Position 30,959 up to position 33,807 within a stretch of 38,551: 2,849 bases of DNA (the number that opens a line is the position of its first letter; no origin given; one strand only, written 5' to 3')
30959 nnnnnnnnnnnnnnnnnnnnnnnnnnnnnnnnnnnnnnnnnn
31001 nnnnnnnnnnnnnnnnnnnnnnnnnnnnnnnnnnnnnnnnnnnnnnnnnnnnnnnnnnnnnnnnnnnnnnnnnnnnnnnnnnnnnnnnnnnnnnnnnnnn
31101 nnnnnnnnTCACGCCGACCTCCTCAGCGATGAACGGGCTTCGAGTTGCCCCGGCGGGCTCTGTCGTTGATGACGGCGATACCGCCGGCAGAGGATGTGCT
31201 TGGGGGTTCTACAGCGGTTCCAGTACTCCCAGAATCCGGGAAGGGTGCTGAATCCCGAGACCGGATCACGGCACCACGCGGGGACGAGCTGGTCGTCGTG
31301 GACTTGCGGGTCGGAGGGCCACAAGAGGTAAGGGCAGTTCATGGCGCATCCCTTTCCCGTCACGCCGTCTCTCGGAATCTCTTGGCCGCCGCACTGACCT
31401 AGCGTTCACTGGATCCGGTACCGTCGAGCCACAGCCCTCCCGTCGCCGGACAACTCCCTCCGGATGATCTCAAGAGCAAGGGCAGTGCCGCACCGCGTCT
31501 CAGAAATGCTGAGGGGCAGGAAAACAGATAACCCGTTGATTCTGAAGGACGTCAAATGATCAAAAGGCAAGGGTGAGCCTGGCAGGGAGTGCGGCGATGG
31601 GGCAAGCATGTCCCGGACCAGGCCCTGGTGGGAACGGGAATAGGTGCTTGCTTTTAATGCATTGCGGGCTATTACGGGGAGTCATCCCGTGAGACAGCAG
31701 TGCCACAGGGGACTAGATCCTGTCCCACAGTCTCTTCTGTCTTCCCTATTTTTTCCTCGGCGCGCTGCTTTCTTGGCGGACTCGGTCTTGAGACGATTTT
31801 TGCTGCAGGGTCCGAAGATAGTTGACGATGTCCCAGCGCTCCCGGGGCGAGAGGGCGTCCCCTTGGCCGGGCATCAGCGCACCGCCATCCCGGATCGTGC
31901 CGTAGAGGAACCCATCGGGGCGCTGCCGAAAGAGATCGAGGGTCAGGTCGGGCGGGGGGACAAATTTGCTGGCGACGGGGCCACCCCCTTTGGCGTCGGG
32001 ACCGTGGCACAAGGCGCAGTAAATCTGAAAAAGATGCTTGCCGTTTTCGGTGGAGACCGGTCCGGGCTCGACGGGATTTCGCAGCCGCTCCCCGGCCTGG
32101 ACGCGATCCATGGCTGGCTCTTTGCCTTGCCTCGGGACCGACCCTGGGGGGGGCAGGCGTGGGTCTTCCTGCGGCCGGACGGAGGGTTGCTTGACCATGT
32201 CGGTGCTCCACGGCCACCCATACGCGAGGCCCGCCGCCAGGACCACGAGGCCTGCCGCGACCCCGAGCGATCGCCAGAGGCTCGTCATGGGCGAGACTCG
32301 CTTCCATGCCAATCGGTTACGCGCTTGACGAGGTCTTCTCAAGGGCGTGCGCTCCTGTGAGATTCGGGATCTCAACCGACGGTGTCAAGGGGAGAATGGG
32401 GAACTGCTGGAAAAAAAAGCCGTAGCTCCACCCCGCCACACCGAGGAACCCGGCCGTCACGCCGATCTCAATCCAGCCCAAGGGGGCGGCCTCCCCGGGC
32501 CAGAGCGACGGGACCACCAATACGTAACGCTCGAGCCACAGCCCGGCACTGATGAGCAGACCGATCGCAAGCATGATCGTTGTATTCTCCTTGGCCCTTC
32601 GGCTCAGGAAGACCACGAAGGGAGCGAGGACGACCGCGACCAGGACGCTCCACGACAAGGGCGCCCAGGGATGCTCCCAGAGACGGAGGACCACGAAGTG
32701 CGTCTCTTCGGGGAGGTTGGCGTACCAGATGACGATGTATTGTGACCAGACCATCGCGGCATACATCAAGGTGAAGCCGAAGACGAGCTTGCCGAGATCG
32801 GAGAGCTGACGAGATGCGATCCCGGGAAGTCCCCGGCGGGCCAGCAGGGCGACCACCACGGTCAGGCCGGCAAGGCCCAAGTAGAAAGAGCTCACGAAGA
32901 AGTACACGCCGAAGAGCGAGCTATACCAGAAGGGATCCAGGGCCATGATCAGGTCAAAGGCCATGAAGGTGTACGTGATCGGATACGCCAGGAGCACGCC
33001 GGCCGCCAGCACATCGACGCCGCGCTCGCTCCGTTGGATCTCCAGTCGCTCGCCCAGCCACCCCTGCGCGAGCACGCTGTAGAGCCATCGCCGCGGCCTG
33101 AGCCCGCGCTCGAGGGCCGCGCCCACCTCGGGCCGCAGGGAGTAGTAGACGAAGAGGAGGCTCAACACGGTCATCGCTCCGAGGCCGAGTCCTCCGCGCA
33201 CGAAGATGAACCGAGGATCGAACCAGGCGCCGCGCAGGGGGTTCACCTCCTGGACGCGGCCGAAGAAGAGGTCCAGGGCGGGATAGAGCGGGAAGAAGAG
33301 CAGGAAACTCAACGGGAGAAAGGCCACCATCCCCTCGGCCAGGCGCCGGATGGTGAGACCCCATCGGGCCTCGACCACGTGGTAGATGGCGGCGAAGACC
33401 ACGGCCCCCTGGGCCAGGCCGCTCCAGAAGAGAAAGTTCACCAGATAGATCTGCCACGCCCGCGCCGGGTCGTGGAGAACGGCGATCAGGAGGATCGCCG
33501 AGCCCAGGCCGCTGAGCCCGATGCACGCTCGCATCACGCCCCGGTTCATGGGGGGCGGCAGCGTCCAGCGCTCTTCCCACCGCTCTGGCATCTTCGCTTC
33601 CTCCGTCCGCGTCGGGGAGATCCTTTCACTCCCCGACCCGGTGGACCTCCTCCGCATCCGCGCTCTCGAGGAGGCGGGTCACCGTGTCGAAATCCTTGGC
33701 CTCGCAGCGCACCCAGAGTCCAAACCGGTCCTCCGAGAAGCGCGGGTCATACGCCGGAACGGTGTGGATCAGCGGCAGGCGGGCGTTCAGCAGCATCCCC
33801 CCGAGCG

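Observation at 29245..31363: Small Cys/Trp-rich ORF coupled to a radical SAM/SPASM enzyme and an FNR-type regulator: candidate undescribed peptide- or cofactor-maturation cassette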

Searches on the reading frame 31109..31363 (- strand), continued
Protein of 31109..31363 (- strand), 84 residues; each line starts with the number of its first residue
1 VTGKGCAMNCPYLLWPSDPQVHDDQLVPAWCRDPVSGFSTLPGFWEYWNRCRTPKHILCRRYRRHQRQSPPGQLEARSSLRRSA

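Call 52: find_encoding_contigs(protein=P0135, flank=10000, max_places=2)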
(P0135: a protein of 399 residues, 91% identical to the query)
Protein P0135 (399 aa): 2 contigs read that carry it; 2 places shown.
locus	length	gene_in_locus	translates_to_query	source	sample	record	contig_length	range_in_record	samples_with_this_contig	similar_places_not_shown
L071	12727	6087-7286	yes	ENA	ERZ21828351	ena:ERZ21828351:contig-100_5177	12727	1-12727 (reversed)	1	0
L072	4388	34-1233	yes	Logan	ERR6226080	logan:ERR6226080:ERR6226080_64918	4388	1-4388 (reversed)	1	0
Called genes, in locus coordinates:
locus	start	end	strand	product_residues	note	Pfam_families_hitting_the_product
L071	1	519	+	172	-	?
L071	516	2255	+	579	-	PF01979:Amidohydro_1, PF07969:Amidohydro_3 (weak), PF13382:Adenine_deam_C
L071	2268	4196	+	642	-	PF00330:Aconitase, PF00694:Aconitase_C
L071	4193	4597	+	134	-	PF06490:FleQ (weak), PF00072:Response_reg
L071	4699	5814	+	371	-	PF00890:FAD_binding_2 (faint), PF00899:ThiF (weak), PF01266:DAO, PF12831:FAD_oxidored (weak), PF13738:Pyr_redox_3 (faint)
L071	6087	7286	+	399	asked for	PF04055:Radical_SAM, PF13353:Fer4_12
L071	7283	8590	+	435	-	PF01566:Nramp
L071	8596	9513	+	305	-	PF00582:Usp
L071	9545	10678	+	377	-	PF04055:Radical_SAM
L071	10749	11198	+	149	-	PF01814:Hemerythrin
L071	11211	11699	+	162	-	PF00571:CBS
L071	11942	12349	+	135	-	PF00072:Response_reg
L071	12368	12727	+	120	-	?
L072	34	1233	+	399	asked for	PF04055:Radical_SAM, PF13353:Fer4_12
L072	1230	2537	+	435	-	PF01566:Nramp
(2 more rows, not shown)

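Call 60: search_solved_structures(query=A3, max_evalue=10, show_alignments=2)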
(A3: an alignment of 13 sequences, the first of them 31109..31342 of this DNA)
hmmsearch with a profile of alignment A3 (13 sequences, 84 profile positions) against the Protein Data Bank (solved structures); distinct sequences matched with E-value up to 10: 0.

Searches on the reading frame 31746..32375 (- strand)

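Call 7: search_protein_families(library=ncbifam, proteins=[window:31746-32375:-], max_evalue=0.00001)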
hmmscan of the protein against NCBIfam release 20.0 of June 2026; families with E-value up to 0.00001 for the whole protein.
window:31746-32375:- (209 aa): 3 families
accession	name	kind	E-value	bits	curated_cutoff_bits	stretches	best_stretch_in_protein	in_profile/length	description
NF011054.0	PRK14486.1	equivalog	1.3e-10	41.3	447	1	91-192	197-292/294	putative bifunctional cbb3-type cytochrome c oxidase subunit II/cytochrome c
NF050122.1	bc1_QcrC_actin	exception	4.9e-07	29.3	200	1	108-196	135-217/253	cytochrome bc1 complex diheme cytochrome c subunit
TIGR04494.1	c550_PedF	equivalog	8.2e-07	29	122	1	97-192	38-132/133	cytochrome c-550 PedF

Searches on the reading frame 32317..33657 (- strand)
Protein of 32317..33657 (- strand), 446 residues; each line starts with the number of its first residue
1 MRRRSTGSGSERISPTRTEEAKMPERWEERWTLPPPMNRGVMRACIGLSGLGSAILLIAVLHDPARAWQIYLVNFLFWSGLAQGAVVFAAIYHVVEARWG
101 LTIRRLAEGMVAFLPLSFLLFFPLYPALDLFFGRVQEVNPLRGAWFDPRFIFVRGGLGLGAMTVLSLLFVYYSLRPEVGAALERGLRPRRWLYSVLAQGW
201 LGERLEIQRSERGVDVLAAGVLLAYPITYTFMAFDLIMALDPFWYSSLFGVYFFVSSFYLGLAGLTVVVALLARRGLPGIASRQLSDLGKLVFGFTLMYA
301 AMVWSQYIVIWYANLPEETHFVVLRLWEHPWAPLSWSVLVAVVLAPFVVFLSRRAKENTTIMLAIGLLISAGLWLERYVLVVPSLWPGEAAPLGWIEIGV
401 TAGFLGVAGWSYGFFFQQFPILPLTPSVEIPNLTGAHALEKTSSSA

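Call 7: search_protein_families(library=ncbifam, proteins=[window:32317-33657:-], max_evalue=0.00001)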
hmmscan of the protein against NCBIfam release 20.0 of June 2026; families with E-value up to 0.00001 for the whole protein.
window:32317-33657:- (446 aa): 1 family
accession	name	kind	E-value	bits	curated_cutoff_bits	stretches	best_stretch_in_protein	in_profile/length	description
NF045714.1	sulf_resp_HmcC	equivalog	8.6e-07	28.6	550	1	239-422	185-368/376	sulfate respiration complex protein HmcC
